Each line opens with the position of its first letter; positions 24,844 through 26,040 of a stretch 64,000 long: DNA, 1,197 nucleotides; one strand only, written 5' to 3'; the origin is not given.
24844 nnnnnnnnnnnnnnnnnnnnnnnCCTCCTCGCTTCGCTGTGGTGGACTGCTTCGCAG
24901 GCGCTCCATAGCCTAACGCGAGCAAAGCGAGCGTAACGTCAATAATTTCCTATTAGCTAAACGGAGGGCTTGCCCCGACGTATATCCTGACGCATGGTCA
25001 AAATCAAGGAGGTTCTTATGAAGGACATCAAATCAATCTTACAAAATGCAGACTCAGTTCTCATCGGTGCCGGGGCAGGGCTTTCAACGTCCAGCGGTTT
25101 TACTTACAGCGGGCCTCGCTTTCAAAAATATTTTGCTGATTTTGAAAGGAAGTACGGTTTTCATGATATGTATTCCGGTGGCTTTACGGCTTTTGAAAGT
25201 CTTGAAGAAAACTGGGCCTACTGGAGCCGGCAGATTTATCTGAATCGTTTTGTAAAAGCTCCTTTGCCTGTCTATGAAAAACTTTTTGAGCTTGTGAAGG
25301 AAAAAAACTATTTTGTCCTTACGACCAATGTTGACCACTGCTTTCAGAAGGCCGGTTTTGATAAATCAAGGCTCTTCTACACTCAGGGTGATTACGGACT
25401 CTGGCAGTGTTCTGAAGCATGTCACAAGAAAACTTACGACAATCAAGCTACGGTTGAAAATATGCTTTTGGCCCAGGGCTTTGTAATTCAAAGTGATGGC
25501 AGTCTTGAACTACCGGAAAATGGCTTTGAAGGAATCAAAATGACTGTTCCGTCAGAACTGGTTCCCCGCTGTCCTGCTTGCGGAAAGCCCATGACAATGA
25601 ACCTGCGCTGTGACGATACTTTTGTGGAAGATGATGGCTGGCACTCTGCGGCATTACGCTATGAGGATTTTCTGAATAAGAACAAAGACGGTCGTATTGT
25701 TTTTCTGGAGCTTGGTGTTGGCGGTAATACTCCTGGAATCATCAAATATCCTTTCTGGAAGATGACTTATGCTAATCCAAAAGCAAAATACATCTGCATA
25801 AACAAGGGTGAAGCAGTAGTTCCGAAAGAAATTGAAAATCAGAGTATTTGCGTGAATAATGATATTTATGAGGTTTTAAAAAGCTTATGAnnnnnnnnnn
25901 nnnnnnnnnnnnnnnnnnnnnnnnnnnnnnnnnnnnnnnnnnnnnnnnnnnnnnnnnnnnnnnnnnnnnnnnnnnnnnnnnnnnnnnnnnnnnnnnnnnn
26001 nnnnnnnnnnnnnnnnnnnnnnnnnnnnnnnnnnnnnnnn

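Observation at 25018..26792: Overlapping SIR2-like + macro-domain gene pair (SirTM/macro-type ADP-ribosylation writer-eraser?) without the usual GcvH-L/LplA2 partners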

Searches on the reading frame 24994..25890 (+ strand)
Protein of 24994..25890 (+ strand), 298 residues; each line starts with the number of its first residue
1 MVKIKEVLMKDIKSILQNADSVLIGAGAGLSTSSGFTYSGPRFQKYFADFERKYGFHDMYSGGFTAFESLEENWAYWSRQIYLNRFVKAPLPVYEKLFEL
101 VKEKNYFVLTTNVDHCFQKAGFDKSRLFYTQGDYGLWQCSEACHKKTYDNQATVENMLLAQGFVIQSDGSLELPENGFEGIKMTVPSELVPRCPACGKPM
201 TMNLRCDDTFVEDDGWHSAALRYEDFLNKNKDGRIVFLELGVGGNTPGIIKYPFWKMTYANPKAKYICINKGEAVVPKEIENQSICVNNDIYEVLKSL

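Call 3: search_protein_families(library=pfam, proteins=[window:24994-25890:+], max_evalue=0.1)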
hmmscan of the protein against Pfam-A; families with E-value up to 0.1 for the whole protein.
window:24994-25890:+ (298 aa): 1 family
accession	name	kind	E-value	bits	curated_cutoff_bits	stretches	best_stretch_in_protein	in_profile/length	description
PF02146.23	SIR2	-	0.00093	19.6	24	1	27-198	1-139/180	Sir2 family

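Call 4: search_protein_families(library=ncbifam, proteins=[window:24994-25890:+], max_evalue=0.1)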
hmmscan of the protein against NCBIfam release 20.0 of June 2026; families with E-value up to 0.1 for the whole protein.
window:24994-25890:+ (298 aa): 6 families
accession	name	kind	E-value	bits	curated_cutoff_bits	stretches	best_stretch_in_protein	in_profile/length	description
NF001753.0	PRK00481.1-3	subfamily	4.9e-07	29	243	1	9-156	3-142/252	NAD-dependent protein deacylase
NF001752.0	PRK00481.1-1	equivalog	7.8e-06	25.6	221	1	9-150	4-140/242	NAD-dependent protein deacylase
NF040867.1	prot_deacyl_CobB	equivalog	0.00037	19.8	320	1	12-150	3-133/242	NAD-dependent protein deacetylase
NF003738.0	PRK05333.1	equivalog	0.00051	19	305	1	8-197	15-193/295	NAD-dependent protein deacetylase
NF001754.0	PRK00481.1-4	equivalog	0.0047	16.1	252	1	9-123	5-116/244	NAD-dependent protein deacylase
NF010736.0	PRK14138.1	equivalog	0.022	14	395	1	9-146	1-128/244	NAD-dependent deacetylase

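Call 5: search_protein_families(library=padloc, proteins=[window:24994-25890:+], max_evalue=0.1)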
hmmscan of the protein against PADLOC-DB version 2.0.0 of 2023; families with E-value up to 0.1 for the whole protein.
window:24994-25890:+ (298 aa): 1 family
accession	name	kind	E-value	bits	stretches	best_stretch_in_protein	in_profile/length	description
PDLC02402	Aga_SIR2-PNTD1-PNTD2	-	0.022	10.8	1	89-127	109-148/876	Class I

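Call 6: search_solved_structures(query=window:24994-25890:+, max_evalue=1, show_alignments=2)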
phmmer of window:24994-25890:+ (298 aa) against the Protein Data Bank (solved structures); distinct sequences matched with E-value up to 1: 2.
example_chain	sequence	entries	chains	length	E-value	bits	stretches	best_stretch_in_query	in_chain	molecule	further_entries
5a3a_A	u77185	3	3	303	1.8e-65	224.4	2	11-161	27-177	SIR2 FAMILY PROTEIN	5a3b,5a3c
8rsn_A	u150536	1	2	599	1.2e-21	80.5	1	15-293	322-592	ADP-ribose 1''-phosphate phosphatase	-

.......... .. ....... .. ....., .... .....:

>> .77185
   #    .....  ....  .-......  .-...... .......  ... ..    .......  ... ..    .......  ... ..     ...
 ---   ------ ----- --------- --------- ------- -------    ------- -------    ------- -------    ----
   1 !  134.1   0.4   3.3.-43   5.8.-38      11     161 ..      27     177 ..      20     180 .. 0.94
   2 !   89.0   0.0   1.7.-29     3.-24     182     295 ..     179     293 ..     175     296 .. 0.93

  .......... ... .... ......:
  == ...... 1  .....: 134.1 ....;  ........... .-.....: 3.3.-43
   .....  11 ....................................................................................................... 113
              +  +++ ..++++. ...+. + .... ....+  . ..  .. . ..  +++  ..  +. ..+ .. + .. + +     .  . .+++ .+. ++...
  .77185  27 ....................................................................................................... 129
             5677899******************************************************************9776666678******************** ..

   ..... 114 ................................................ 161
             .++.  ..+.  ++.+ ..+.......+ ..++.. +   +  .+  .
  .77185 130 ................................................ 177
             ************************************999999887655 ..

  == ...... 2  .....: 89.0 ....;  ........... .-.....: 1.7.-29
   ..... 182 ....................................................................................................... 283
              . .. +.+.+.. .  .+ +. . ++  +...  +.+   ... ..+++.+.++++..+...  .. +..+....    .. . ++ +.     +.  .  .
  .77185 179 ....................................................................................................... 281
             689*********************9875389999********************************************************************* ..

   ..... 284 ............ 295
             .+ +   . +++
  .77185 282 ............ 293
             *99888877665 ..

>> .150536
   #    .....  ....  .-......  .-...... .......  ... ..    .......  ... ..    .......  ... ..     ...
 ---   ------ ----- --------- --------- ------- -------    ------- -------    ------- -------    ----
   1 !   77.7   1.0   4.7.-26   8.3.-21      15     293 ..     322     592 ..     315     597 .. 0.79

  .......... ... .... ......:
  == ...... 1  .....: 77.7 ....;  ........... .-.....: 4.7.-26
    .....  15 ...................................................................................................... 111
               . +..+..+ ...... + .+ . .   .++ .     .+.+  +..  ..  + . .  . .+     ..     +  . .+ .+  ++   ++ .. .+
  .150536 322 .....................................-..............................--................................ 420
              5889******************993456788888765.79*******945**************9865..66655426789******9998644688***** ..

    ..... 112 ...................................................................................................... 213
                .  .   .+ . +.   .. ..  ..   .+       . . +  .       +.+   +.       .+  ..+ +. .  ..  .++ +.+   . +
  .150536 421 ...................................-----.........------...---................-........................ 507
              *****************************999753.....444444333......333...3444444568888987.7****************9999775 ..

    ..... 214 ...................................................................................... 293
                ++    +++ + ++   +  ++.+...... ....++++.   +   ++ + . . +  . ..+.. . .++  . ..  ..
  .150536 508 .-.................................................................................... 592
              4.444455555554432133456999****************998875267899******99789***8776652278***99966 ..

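Call 12: find_encoding_contigs(protein=window:24994-25890:+, flank=10000, max_places=10)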
Protein window:24994-25890:+ (298 aa): no gene with exactly this product is on record in the collection.

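Call 14: find_encoding_contigs(protein=window:25018-25890:+, flank=10000, max_places=10)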
Protein window:25018-25890:+ (290 aa): 1 contig read that carries it; 1 place shown.
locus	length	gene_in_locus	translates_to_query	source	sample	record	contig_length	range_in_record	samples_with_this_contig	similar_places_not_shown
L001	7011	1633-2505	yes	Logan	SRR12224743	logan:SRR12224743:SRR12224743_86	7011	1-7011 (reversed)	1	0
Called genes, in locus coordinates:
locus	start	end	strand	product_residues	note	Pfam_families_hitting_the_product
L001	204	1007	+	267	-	-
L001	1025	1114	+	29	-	-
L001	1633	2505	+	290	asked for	-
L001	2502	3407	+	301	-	PF01661:Macro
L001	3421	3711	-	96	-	-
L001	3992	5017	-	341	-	PF01073:3Beta_HSD, PF01370:Epimerase, PF04321:RmlD_sub_bind, PF05368:NmrA (weak), PF08659:KR (faint), PF16363:GDP_Man_Dehyd, PF13460:NAD_binding_10, PF07993:NAD_binding_4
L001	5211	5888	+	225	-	PF00072:Response_reg, PF00486:Trans_reg_C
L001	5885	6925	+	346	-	PF00512:HisKA, PF02518:HATPase_c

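Call 15: find_homologous_proteins(query=window:25018-25890:+, max_evalue=1e-10)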
Query window:25018-25890:+ (290 aa): 8000 proteins with E <= 1e-10 among 8000 candidates; the best 120 are listed.
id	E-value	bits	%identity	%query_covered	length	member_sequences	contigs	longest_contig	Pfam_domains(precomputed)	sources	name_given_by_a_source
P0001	5.8e-201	684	100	100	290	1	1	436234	-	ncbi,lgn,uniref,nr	ncbi:NAD-dependent SIR2 family protein deacetylase [Treponema rectale]|uniref:NAD-dependent SIR2 fam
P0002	1.4e-186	637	-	-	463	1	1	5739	PF02146.24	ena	-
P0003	9.5e-186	634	91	100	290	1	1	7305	-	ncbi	-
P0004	1.8e-184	630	91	100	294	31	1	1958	-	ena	-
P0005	2.1e-184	630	91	100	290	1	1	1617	-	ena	-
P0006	2.3e-184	630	91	100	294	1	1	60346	-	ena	-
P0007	4.7e-184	629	92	100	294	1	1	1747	-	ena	-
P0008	5.6e-184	628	91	100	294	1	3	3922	-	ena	-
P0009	9.6e-184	628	90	100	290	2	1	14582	-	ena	-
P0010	9.9e-184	628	90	99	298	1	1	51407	-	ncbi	-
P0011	1.3e-183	627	90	100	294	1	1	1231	-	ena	-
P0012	1.4e-183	627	91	100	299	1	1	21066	-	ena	-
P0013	3.3e-183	626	90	100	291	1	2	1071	-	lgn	-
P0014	5.1e-183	625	90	100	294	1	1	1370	-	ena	-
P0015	1.2e-182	624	89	100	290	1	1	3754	-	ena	-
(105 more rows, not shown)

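Call 30: search_protein_representatives(protein=window:25018-25890:+)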
Query: 290 residues. Proteins with E-value up to 0.001 (for the whole library): 3765; up to 1e-10: 1964; up to 1e-30: 411. The best 150 are listed.
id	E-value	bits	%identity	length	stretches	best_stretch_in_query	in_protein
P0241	3.1e-117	407.5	65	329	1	4-289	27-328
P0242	3.2e-113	394.4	64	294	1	4-290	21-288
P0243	3.6e-107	374.5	64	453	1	4-290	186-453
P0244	2.3e-100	352.1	58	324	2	2-221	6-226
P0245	5.8e-93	327.8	57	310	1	8-287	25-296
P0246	3.6e-90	318.7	65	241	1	3-237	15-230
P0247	6.5e-89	314.5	63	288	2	21-151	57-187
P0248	8.6e-88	310.9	65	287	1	51-251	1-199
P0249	3.0e-85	302.5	53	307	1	6-288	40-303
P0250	7.2e-84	298.0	49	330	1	3-288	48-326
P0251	7.4e-84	297.9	53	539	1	5-289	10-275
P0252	1.2e-83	297.2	67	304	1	51-269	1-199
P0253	2.9e-83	296.0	49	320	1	4-283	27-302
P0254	7.0e-83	294.7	55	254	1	5-235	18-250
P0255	5.3e-82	291.8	66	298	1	15-234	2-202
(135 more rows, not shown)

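Call 34: find_related_loci(query=A3, collection=genome_contigs, flank=10000)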
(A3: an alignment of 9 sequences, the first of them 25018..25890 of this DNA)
Query A3 (290 aa) in genome_contigs; peptide patterns used: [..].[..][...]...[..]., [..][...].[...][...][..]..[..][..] (x = any residue, [..] = any of these).
600 stretches matched a pattern (row limit reached: there are more); 593 encode a relative of the query (tblastn E <= 1e-3); the best 80 are kept; 80 distinct loci.
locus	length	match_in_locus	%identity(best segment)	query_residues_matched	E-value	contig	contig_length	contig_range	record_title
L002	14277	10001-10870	89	1-290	8e-178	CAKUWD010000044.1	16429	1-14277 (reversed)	MAG: uncultured Treponema sp. isolate REFINED_METABAT215_TOP10_CONTIGS_1500_ASSEMBLY_K77_MERGED__Hadza_MoBio_hadza-I-L_B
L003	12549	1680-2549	85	1-290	8e-173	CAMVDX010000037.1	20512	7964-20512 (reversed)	MAG TPA_asm: uncultured Treponema sp. isolate SRR8387718_bin.75_metaWRAP_v1.3_MAG genome assembly, contig: ERZ14209544.3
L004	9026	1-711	89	54-290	6e-147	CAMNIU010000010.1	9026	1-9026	MAG: uncultured Treponema sp. isolate SRR873599_bin.14_metaWRAP_v1.3_MAG genome assembly, contig: ERZ1756080.1222, whole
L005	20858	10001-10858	66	1-290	4e-133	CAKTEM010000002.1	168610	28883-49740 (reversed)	MAG: uncultured Faecalibacterium sp. isolate REFINED_METABAT215_TOP10_CONTIGS_1500_ASSEMBLY_K77_MERGED__Hadza_MoBio_hadz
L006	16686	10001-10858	64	1-288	1e-132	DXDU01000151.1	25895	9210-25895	MAG TPA_asm: Candidatus Acutalibacter pullistercoris isolate 1282 ChiHcolR17__C284142_L25895_SAMN08010026, whole genome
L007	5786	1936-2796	64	1-289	1e-131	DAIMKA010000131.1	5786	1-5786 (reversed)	MAG TPA_asm: Lachnospiraceae bacterium isolate CTOTU7880 NODE_1002_length_5786_cov_2.481940, whole genome shotgun sequen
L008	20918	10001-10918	63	1-290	3e-130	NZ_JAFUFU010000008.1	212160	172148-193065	MAG: Treponema sp. isolate RGIG4455 Roe_deer_Omasum-4__c1653, whole genome shotgun sequence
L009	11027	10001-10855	66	4-290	2e-130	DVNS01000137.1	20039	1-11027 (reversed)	MAG TPA_asm: Candidatus Avilachnospira avistercoris isolate ChiGjej5B5-15814 ChiGjej5B5M5__C328559_L20039_SRR6323495, wh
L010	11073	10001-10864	63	1-290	2e-130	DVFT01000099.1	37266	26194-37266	MAG TPA_asm: Candidatus Limivivens merdigallinarum isolate ChiSjej3B21-11622 ChiSjej3B21M5__C164970_L37266_SRR6323095, w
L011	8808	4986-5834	64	1-287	3e-130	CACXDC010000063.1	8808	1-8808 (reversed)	MAG: uncultured Lachnospiraceae bacterium isolate RUG11155 genome assembly, contig: RUG11155_asm_63, whole genome shotgu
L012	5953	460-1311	64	4-290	3e-130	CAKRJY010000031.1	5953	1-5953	MAG: uncultured Lachnospiraceae bacterium isolate REFINED_METABAT215_TOP10_CONTIGS_1500_ASSEMBLY_K77_MERGED__Hadza_MoBio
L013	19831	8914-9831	63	1-290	8e-130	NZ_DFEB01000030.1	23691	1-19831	MAG: Treponema sp. UBA3813 UBA3813_contig_4609, whole genome shotgun sequence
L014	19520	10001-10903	63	1-289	8e-130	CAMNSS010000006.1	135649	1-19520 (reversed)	MAG: uncultured Eubacterium sp. isolate SRR19792994_bin.27_metawrap_v1.3_MAG genome assembly, contig: ERZ12290372_189, w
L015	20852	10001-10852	64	4-290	5e-129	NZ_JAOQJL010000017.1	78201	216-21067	Blautia ammoniilytica strain Sanger_23 .13470_2_81.17, whole genome shotgun sequence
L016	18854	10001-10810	65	2-290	5e-129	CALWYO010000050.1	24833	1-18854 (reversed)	MAG: uncultured Oscillospiraceae bacterium isolate E06__bin63 genome assembly, contig: E06__k127_1824502, whole genome s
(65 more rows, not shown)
